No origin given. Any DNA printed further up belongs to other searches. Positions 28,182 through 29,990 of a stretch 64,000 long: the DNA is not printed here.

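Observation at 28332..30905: Two-gene module pairing a secreted LprI(DUF1311)-ankyrin protein with a leaderless lysozyme-like/RTX-like protein (effector-immunity candidate)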

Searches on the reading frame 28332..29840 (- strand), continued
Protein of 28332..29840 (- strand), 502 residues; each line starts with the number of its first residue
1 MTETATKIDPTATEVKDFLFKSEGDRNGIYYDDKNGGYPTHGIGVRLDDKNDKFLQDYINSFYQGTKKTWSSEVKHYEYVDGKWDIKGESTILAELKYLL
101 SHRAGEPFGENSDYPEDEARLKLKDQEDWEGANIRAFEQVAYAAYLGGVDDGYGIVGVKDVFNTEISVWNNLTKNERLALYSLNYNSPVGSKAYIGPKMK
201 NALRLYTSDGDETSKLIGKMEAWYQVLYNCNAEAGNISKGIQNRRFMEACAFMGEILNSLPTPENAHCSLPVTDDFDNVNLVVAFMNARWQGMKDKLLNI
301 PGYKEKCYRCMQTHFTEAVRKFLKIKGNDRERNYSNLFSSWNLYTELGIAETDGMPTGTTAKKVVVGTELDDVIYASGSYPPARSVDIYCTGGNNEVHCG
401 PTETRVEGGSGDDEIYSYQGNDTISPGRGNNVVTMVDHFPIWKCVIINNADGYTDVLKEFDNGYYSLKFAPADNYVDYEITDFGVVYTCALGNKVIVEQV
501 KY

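Call 46: find_encoding_contigs(protein=P0007, flank=10000, max_places=2)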
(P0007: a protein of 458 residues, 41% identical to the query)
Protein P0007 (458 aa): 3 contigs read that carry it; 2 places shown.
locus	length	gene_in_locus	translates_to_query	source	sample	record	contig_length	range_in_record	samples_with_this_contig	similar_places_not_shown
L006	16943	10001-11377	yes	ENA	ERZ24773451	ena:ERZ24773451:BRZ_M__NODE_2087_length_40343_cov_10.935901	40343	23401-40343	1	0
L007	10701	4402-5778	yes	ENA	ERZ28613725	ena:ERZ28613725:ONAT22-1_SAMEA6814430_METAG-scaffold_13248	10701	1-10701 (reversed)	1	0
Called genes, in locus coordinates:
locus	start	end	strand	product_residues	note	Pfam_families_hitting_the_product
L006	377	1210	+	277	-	-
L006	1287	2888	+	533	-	PF28550:DUF8436, PF00890:FAD_binding_2 (faint), PF01266:DAO (faint), PF01494:FAD_binding_3 (faint), PF03486:HI0933_like (faint), PF21688:FAD-depend_C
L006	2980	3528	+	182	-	PF00908:dTDP_sugar_isom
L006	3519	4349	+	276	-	PF01370:Epimerase, PF04321:RmlD_sub_bind, PF02719:Polysacc_synt_2, PF16363:GDP_Man_Dehyd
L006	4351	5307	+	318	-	PF01073:3Beta_HSD, PF01370:Epimerase, PF02719:Polysacc_synt_2, PF04321:RmlD_sub_bind, PF05368:NmrA, PF13460:NAD_binding_10, PF16363:GDP_Man_Dehyd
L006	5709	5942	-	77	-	PF13560:HTH_31 (weak), PF01381:HTH_3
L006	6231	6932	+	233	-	PF03749:SfsA (weak)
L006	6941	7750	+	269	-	PF00557:Peptidase_M24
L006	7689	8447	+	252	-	PF20582:UPF0758_N, PF04002:RadC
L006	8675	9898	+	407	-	PF12796:Ank_2 (faint), PF13637:Ank_4 (faint)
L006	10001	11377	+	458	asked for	PF00353:HemolysinCabind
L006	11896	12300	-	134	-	PF14345:GDYXXLXY (weak)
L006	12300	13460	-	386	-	PF09925:DUF2157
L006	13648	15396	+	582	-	PF00916:Sulfate_transp, PF01740:STAS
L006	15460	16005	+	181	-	-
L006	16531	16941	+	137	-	?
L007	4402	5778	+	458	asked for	PF00353:HemolysinCabind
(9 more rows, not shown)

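Call 47: find_encoding_contigs(protein=P0013, flank=10000, max_places=2)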
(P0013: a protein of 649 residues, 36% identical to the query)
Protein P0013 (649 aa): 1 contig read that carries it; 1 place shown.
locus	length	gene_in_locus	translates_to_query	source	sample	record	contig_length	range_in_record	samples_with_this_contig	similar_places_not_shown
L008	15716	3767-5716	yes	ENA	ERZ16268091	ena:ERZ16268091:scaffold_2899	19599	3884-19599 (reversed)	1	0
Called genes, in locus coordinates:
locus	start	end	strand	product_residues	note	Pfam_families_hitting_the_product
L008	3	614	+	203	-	?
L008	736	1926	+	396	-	PF00009:GTP_EFTU, PF03144:GTP_EFTU_D2, PF03143:GTP_EFTU_D3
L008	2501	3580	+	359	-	PF13637:Ank_4 (faint)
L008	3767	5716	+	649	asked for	PF00353:HemolysinCabind (weak)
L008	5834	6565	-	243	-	-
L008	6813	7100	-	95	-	-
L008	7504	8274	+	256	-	-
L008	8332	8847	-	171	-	PF01327:Pep_deformylase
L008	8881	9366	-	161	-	PF01029:NusB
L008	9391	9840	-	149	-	PF08271:Zn_Ribbon_TF (faint), PF22811:Zn_ribbon_NrdR, PF03477:ATP-cone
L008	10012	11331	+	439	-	PF01225:Mur_ligase, PF08245:Mur_ligase_M, PF02875:Mur_ligase_C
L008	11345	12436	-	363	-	PF01168:Ala_racemase_N, PF00842:Ala_racemase_C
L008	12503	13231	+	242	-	PF01026:TatD_DNase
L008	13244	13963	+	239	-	PF00899:ThiF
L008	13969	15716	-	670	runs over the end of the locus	PF12796:Ank_2, PF13857:Ank_5, PF12796:Ank_2, PF13857:Ank_5 (weak), PF00023:Ank (weak), PF12796:Ank_2, PF13857:Ank_5 (weak), PF12796:Ank_2, +3 more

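Call 48: find_encoding_contigs(protein=P0005, flank=10000, max_places=3)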
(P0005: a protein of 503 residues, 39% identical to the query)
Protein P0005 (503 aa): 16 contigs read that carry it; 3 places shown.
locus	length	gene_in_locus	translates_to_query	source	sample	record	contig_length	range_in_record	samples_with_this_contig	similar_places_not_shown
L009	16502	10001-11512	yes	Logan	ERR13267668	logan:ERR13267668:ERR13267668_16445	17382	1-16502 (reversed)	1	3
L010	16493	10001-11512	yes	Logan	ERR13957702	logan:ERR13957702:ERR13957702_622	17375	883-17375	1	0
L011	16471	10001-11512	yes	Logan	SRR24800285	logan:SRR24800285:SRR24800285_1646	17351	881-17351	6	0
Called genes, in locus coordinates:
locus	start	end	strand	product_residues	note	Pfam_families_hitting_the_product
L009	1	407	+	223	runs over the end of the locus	PF13398:Peptidase_M50B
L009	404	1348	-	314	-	PF02016:Peptidase_S66, PF17676:Peptidase_S66C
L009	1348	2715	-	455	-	PF01225:Mur_ligase, PF08245:Mur_ligase_M, PF02875:Mur_ligase_C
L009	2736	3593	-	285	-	-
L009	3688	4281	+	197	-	PF00440:TetR_N (weak)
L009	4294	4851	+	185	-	-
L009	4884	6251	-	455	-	PF02233:PNTB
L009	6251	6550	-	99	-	PF12769:PNTB_4TM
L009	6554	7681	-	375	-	PF05222:AlaDh_PNT_N, PF01262:AlaDh_PNT_C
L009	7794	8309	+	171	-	PF02417:Chromate_transp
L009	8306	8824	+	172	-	PF02417:Chromate_transp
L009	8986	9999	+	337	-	PF00023:Ank (faint), PF12796:Ank_2 (faint), PF13637:Ank_4 (faint)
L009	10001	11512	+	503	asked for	PF00353:HemolysinCabind (weak)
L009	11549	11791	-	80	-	PF10073:GapR_DNA-bd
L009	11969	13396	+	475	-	PF00224:PK, PF02887:PK_C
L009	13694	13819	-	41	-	PF00444:Ribosomal_L36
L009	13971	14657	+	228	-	-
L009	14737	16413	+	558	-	PF00005:ABC_tran, PF00931:NB-ARC (faint), PF02463:SMC_N (faint), PF13304:AAA_21 (faint), PF12848:ABC_tran_Xtn, PF00005:ABC_tran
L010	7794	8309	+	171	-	PF02417:Chromate_transp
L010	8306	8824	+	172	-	PF02417:Chromate_transp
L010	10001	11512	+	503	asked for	PF00353:HemolysinCabind (weak)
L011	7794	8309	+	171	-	PF02417:Chromate_transp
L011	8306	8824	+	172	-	PF02417:Chromate_transp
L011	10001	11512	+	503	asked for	PF00353:HemolysinCabind (weak)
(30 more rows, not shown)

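Call 85: search_protein_families(library=phrogs, proteins=[window:28332-29840:-], max_evalue=0.01)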
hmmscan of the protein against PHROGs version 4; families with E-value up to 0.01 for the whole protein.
window:28332-29840:- (502 aa): 0 families

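Call 103: find_encoding_contigs(protein=P0001, flank=5000, max_places=2)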
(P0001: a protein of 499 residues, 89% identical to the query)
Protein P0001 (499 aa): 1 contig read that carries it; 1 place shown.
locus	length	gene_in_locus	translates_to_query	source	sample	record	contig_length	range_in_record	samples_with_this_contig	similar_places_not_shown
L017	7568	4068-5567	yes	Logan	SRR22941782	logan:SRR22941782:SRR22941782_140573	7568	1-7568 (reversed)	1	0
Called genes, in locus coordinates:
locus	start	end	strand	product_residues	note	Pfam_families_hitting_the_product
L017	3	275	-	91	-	?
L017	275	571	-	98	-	PF12769:PNTB_4TM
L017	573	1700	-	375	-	PF05222:AlaDh_PNT_N, PF01262:AlaDh_PNT_C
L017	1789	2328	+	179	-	PF02417:Chromate_transp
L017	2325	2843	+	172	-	PF02417:Chromate_transp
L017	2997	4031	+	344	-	-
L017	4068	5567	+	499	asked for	PF00353:HemolysinCabind (weak)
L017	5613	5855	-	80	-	PF10073:GapR_DNA-bd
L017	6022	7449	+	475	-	PF00224:PK, PF02887:PK_C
